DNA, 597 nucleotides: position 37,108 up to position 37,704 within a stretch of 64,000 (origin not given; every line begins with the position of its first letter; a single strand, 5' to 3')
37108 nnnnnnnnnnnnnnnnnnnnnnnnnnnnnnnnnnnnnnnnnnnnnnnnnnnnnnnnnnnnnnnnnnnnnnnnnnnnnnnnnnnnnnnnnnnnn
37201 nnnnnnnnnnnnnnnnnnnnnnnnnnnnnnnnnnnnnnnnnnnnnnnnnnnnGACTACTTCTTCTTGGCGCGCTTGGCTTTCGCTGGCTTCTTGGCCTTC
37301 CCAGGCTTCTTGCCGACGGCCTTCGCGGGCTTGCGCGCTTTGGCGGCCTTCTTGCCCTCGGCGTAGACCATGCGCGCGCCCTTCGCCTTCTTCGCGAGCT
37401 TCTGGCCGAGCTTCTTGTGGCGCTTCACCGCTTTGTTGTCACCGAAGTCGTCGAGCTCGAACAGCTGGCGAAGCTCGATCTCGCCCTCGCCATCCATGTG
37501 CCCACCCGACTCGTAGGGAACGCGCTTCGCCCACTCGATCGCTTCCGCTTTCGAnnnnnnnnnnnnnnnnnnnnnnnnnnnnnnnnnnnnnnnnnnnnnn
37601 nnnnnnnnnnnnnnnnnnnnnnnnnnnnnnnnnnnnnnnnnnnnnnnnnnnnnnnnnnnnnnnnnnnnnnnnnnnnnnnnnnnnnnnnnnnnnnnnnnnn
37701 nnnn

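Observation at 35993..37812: YciI-like protein with histone-H1-like Lys/Ala tail in a two-gene unit with a long ECF sigma factor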

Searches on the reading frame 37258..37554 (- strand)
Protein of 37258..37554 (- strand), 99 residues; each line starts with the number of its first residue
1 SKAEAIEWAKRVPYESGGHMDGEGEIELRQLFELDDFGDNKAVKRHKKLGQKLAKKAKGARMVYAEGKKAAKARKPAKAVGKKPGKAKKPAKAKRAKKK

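Call 16: find_homologous_proteins(query=window:37258-37554:-, max_evalue=0.001)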
Query seq(99 aa) (99 aa): 213 proteins with E <= 0.001 among 291 candidates; the best 120 are listed.
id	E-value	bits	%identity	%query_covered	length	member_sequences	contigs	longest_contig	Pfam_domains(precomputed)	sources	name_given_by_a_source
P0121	2.3e-26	110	84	51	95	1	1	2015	-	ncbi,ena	-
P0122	4.6e-21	93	74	66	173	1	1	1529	PF03795.21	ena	-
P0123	5.5e-15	73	64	57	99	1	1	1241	PF03795.21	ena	-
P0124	1.3e-14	72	61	57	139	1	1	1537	PF03795.21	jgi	jgi:hypothetical protein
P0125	1.5e-14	72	61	57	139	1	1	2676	PF03795.21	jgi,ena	-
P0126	7.3e-14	70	63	57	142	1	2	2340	PF03795.21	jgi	jgi:hypothetical protein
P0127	1.6e-13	69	66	57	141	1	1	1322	PF03795.21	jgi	jgi:hypothetical protein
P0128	3.0e-13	68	64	56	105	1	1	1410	PF03795.21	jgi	jgi:hypothetical protein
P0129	2.5e-12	65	62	59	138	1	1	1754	PF03795.21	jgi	jgi:hypothetical protein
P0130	7.1e-12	63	63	57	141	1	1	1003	PF03795.21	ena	-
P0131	7.2e-12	63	60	56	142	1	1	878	PF03795.21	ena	-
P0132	3.6e-11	61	63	57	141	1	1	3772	PF03795.21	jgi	jgi:hypothetical protein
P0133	4.3e-11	61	64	57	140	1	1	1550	PF03795.21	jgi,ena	-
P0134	4.4e-11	61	63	57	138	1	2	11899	PF03795.21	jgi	jgi:hypothetical protein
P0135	4.8e-11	61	65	57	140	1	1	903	PF03795.21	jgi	jgi:hypothetical protein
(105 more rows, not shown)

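Call 19: find_encoding_contigs(protein=P0121, flank=5000)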
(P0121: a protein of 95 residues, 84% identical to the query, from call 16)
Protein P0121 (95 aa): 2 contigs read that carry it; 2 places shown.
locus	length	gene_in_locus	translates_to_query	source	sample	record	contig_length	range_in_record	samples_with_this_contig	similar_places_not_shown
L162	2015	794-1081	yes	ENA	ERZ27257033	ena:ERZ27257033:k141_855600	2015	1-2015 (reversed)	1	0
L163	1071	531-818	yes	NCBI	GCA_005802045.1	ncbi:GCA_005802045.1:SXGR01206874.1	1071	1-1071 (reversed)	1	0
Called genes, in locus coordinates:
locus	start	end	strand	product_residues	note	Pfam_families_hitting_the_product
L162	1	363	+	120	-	?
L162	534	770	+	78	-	-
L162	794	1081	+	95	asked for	-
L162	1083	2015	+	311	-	?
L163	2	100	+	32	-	?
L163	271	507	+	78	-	-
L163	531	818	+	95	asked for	-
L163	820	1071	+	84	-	?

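Call 20: find_encoding_contigs(protein=P0122, flank=5000)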
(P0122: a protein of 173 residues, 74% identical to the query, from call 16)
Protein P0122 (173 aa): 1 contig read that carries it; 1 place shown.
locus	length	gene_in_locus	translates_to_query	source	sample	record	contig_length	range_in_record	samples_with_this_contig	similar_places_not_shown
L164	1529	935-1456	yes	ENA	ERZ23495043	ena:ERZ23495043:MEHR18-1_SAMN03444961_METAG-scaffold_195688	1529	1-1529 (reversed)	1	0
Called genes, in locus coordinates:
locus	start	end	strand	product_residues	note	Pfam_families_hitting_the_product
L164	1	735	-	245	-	?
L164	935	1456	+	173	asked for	PF03795:YCII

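Call 50: search_protein_representatives(protein=window:37258-37554:-)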
Query: 99 residues. Proteins with E-value up to 0.001 (for the whole library): 129; up to 1e-10: 7; up to 1e-30: 0. The best 129 are listed.
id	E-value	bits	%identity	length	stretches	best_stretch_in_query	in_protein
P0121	7.3e-27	109.6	72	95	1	1-88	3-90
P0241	8.6e-13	64.6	53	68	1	2-56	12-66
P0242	6.9e-12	61.7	51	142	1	2-56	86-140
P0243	1.6e-11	60.5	62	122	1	3-50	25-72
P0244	2.9e-11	59.7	56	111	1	3-56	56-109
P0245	7.8e-11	58.3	55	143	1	1-56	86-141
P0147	1.0e-10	57.9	67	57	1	1-56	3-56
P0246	1.9e-10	57.1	30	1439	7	21-79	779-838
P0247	2.0e-10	57.0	56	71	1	8-57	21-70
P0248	3.3e-10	56.3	56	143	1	1-57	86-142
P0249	3.4e-10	56.3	68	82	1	3-43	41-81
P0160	3.7e-10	56.1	69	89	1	1-56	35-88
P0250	3.9e-10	56.1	43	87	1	1-65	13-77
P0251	6.8e-10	55.3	60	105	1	1-55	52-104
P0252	1.7e-09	54.0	49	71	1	1-55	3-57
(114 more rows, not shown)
